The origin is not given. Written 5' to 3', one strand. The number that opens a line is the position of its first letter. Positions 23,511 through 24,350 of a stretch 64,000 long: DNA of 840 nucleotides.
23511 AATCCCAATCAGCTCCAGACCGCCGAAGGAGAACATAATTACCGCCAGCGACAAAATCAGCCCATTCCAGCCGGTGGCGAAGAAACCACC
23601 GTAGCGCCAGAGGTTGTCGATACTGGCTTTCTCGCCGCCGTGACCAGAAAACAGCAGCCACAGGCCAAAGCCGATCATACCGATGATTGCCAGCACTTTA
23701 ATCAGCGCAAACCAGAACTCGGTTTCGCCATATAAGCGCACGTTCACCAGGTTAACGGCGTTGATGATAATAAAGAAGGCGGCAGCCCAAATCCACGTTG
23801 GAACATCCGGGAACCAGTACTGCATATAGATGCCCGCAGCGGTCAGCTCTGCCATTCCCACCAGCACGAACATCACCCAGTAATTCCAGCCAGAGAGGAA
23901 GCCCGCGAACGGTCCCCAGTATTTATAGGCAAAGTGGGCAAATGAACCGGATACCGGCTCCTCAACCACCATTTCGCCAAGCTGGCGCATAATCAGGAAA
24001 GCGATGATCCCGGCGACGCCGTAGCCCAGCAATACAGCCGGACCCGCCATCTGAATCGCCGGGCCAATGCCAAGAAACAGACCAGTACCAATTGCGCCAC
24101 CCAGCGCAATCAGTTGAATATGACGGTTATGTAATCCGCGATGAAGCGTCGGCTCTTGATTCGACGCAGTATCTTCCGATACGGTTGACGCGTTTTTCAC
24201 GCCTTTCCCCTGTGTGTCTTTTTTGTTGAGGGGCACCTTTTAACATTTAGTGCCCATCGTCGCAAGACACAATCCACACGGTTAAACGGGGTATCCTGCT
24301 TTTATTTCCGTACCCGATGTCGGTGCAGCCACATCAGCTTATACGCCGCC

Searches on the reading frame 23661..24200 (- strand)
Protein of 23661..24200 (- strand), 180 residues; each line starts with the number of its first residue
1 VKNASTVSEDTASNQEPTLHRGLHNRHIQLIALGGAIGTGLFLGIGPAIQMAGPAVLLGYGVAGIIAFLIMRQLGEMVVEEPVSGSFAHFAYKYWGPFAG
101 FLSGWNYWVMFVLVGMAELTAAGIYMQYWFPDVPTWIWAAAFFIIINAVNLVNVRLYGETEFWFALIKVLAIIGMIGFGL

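Call 35: find_encoding_contigs(protein=window:23661-24200:-, flank=300, max_places=10)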
Protein window:23661-24200:- (180 aa): 24 contigs read that carry it; 10 places shown.
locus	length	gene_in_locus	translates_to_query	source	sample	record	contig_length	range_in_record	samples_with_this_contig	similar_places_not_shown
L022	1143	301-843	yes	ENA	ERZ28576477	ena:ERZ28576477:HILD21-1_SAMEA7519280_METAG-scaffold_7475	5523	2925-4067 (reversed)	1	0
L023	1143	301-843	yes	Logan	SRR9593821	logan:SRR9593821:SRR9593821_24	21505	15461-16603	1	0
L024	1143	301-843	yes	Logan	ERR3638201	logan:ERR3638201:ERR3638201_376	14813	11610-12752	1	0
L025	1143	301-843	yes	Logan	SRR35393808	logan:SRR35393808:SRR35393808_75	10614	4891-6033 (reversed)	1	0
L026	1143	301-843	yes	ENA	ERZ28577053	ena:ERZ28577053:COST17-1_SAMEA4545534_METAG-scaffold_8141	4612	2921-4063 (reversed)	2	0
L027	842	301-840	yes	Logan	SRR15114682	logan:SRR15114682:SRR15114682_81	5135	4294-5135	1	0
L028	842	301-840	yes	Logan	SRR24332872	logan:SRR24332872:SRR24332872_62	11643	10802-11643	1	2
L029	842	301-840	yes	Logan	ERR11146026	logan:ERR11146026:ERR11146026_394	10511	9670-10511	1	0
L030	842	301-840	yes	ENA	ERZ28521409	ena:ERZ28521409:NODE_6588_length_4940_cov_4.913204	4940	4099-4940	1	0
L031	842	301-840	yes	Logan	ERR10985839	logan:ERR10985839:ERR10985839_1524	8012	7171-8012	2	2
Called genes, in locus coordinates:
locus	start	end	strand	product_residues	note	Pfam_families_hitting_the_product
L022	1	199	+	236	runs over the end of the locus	PF00873:ACR_tran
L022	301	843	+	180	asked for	PF00324:AA_permease, PF13520:AA_permease_2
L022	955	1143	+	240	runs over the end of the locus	PF00324:AA_permease, PF13520:AA_permease_2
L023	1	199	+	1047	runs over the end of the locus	PF00873:ACR_tran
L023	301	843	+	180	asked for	PF00324:AA_permease, PF13520:AA_permease_2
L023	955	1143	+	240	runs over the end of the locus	PF00324:AA_permease, PF13520:AA_permease_2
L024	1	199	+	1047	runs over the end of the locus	PF00873:ACR_tran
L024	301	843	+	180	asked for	PF00324:AA_permease, PF13520:AA_permease_2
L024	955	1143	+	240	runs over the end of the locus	PF00324:AA_permease, PF13520:AA_permease_2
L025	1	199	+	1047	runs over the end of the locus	PF00873:ACR_tran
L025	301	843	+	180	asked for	PF00324:AA_permease, PF13520:AA_permease_2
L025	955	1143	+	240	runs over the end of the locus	PF00324:AA_permease, PF13520:AA_permease_2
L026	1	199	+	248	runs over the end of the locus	?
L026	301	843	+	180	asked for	PF00324:AA_permease, PF13520:AA_permease_2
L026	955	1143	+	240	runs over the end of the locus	PF00324:AA_permease, PF13520:AA_permease_2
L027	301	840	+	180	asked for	PF00324:AA_permease, PF13520:AA_permease_2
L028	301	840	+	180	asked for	PF00324:AA_permease, PF13520:AA_permease_2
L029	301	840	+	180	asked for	PF00324:AA_permease, PF13520:AA_permease_2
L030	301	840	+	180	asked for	PF00324:AA_permease, PF13520:AA_permease_2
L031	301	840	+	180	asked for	PF00324:AA_permease, PF13520:AA_permease_2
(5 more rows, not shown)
